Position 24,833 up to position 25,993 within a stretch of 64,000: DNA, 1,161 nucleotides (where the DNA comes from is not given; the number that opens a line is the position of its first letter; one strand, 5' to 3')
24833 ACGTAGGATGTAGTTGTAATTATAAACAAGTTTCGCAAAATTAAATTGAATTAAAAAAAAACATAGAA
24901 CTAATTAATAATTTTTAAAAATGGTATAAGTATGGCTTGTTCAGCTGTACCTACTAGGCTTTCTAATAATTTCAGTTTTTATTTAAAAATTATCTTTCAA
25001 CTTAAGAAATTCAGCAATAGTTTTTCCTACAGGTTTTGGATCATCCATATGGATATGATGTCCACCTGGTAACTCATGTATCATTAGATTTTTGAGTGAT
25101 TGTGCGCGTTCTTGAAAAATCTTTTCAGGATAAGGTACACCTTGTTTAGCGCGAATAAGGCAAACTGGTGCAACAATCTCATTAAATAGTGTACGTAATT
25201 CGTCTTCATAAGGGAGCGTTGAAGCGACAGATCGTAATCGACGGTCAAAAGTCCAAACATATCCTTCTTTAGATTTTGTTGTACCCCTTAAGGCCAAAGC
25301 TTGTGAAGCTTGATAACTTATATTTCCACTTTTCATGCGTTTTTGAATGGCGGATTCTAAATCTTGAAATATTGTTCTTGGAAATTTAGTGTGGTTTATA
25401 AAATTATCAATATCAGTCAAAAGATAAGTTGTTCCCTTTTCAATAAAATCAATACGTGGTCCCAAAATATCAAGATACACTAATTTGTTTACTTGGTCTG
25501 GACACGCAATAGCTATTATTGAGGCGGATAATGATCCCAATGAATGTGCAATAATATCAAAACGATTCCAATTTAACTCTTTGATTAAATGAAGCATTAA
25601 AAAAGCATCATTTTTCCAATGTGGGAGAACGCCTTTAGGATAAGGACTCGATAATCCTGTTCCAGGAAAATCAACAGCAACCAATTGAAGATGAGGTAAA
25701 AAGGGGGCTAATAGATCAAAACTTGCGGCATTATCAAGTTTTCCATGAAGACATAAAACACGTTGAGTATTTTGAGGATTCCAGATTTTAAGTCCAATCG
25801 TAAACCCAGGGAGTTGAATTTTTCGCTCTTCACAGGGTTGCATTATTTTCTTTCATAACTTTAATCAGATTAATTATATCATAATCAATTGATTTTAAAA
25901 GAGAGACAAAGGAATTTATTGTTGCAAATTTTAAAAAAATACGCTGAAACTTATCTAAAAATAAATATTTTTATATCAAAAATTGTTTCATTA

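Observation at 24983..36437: Inverted duplicate of the alpha/beta-hydrolase 3' end flanks the roughly 10-kb fatty-acid degradation block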

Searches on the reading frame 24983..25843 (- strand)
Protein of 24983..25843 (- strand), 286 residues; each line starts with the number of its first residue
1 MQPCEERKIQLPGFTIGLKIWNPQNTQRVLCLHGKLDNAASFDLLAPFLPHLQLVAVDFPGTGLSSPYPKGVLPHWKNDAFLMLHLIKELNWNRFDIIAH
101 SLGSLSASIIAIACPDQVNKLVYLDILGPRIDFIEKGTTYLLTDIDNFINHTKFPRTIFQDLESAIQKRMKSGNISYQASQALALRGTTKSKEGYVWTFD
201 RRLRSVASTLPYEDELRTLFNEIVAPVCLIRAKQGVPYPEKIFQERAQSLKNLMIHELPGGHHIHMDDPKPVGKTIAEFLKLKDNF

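Call 7: search_protein_families(library=pfam, proteins=[window:24983-25843:-], max_evalue=0.01)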
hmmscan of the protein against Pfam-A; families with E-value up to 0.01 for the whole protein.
window:24983-25843:- (286 aa): 3 families
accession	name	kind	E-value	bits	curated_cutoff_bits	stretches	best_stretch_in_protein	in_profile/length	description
PF12697.13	Abhydrolase_6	-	3.6e-09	38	26.3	1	29-272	1-214/217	Alpha/beta hydrolase family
PF00561.26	Abhydrolase_1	-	4.1e-08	33.6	25.8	1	28-136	2-105/245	alpha/beta hydrolase fold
PF12146.15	Hydrolase_4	-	0.0021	17.8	27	1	26-123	4-106/239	Serine aminopeptidase, S33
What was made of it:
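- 24983..25843 (-): Resident full-length alpha/beta-hydrolase gene (286 aa), a mosaic of two alleles. Pfam Abhydrolase_6 and Abhydrolase_1 (call 7).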

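Call 9: find_encoding_contigs(protein=window:24983-25843:-, flank=10000, max_places=6)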
Protein window:24983-25843:- (286 aa): 1 contig read that carries it; 1 place shown.
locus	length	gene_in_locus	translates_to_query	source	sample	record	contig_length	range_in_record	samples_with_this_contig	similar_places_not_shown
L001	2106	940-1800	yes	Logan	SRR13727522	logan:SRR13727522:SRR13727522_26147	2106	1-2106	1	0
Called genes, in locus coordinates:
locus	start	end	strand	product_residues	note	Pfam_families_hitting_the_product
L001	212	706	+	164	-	-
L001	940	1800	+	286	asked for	PF00561:Abhydrolase_1 (weak), PF12697:Abhydrolase_6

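Call 10: find_homologous_proteins(query=window:24983-25843:-, max_evalue=1e-10)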
Query window:24983-25843:- (286 aa): 146 proteins with E <= 1e-10 among 2795 candidates; the best 120 are listed.
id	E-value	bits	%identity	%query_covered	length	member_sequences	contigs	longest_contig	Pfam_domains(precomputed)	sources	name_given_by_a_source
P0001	4.8e-171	586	91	98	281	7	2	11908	PF12697.14,PF00561.27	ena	-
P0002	2.3e-168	577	88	100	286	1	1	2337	PF12697.14,PF00561.27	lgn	-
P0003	4.6e-161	553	85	98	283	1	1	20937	PF12697.14,PF00561.27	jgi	jgi:pimeloyl-ACP methyl ester carboxylesterase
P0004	2.6e-130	452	70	98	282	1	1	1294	PF12697.14,PF00561.27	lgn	-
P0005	5.6e-130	451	70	98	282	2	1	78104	PF12697.14,PF00561.27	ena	-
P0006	5.3e-128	445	68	98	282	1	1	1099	PF12697.14,PF00561.27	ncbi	-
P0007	5.4e-126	438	67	98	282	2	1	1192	PF12697.14,PF00561.27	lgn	-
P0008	2.4e-125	436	68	98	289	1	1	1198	PF12697.14,PF00561.27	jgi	jgi:pimeloyl-ACP methyl ester carboxylesterase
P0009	3.9e-125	435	68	98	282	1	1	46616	PF12697.14,PF00561.27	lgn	-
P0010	9.6e-125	434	65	98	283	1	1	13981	PF12697.14,PF00561.27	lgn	-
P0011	6.0e-124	431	66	100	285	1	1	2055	PF12697.14,PF00561.27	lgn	-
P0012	2.1e-123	429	66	98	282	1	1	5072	PF12697.14,PF00561.27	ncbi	-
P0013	2.5e-123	429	68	98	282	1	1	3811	PF12697.14,PF00561.27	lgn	-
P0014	3.2e-123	429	66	97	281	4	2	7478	PF12697.14,PF00561.27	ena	-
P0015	5.8e-122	425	66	98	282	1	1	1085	PF12697.14,PF00561.27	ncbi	-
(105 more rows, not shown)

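Call 11: find_encoding_contigs(protein=P0003, flank=10000, max_places=3)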
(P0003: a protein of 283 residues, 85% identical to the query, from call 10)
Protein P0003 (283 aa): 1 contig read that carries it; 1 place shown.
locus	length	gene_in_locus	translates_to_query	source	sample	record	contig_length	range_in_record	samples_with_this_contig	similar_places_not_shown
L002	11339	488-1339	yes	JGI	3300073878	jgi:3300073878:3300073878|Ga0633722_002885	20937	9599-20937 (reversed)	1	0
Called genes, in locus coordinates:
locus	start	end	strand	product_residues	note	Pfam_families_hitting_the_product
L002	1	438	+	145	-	?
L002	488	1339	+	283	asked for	PF00561:Abhydrolase_1, PF12697:Abhydrolase_6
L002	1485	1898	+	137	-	-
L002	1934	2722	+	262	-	-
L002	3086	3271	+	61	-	-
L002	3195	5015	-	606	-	PF07719:TPR_2 (faint), PF13424:TPR_12 (faint), PF23914:TPR_CcmH_CycH (faint), PF13431:TPR_17 (faint), PF14559:TPR_19 (weak), PF00263:Secretin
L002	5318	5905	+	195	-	PF00881:Nitroreductase (weak)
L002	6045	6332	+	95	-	PF01541:GIY-YIG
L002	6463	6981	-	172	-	PF01427:Peptidase_M15, PF02557:VanY (faint)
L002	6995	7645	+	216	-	PF00814:TsaD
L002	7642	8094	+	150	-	PF00583:Acetyltransf_1, PF13673:Acetyltransf_10, PF13508:Acetyltransf_7, PF08445:FR47 (weak)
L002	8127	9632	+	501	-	PF02789:Peptidase_M17_N, PF00883:Peptidase_M17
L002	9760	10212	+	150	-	PF04364:DNA_pol3_chi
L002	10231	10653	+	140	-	PF00334:NDK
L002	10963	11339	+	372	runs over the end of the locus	PF09839:DUF2066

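Call 12: find_encoding_contigs(protein=P0001, flank=10000, max_places=3)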
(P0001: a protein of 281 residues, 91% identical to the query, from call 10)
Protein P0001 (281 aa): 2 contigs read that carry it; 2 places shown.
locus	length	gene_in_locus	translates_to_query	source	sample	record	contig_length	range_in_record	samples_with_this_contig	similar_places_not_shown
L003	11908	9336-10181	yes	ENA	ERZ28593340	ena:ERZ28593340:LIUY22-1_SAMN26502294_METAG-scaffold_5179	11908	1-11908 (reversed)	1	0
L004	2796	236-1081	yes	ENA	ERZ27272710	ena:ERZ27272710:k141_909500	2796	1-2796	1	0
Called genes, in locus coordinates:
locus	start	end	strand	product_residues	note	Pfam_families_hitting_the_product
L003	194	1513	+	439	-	PF03349:Toluene_X, PF13505:OMP_b-brl (faint), PF10677:DUF2490 (faint)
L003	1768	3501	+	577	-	PF00501:AMP-binding, PF13193:AMP-binding_C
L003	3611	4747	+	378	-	PF00108:Thiolase_N, PF02803:Thiolase_C, PF22691:Thiolase_C_1 (faint)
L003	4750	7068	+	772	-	PF02737:3HCDH_N, PF00725:3HCDH, PF00378:ECH_1, PF16113:ECH_2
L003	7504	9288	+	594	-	PF02771:Acyl-CoA_dh_N, PF02770:Acyl-CoA_dh_M, PF00441:Acyl-CoA_dh_1, PF08028:Acyl-CoA_dh_2 (weak), PF22924:ACOX_C_alpha1 (weak), PF12806:Acyl-CoA_dh_C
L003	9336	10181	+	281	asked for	PF00561:Abhydrolase_1 (weak), PF12697:Abhydrolase_6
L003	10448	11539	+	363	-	-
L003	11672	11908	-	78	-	?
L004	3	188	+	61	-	?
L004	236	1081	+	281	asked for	PF00561:Abhydrolase_1 (weak), PF12697:Abhydrolase_6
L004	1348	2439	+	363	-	-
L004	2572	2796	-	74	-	?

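Call 13: find_encoding_contigs(protein=P0005, flank=10000, max_places=3)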
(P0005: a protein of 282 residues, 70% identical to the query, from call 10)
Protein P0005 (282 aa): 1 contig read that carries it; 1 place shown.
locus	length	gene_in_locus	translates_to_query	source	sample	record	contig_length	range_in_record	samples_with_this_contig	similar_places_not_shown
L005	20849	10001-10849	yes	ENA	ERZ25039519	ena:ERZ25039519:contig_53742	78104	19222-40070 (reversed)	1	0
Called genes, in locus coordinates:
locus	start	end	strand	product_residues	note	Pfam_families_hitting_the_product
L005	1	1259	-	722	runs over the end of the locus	PF00782:DSPc, PF00102:Y_phosphatase (weak), PF22785:Tc-R-P (weak)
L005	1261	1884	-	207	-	-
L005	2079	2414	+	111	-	PF01588:tRNA_bind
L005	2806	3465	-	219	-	PF00144:Beta-lactamase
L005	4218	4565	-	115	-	-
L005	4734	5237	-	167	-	-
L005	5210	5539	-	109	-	-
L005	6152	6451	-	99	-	-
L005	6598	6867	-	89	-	PF00196:GerE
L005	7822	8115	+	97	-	PF03992:ABM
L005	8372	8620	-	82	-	PF00196:GerE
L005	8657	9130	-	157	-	-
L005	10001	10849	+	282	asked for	PF00561:Abhydrolase_1, PF12697:Abhydrolase_6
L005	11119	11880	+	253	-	-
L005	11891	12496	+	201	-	-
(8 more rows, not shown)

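Call 34: find_encoding_contigs(protein=P0002, flank=10000, max_places=3)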
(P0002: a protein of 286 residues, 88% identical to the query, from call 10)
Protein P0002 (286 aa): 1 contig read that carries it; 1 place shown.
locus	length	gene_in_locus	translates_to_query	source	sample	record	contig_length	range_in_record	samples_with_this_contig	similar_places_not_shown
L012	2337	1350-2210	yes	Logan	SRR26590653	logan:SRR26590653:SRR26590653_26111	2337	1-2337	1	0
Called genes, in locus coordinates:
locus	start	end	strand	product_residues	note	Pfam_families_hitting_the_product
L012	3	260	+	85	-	?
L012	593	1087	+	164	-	-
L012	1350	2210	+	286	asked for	PF00561:Abhydrolase_1, PF12697:Abhydrolase_6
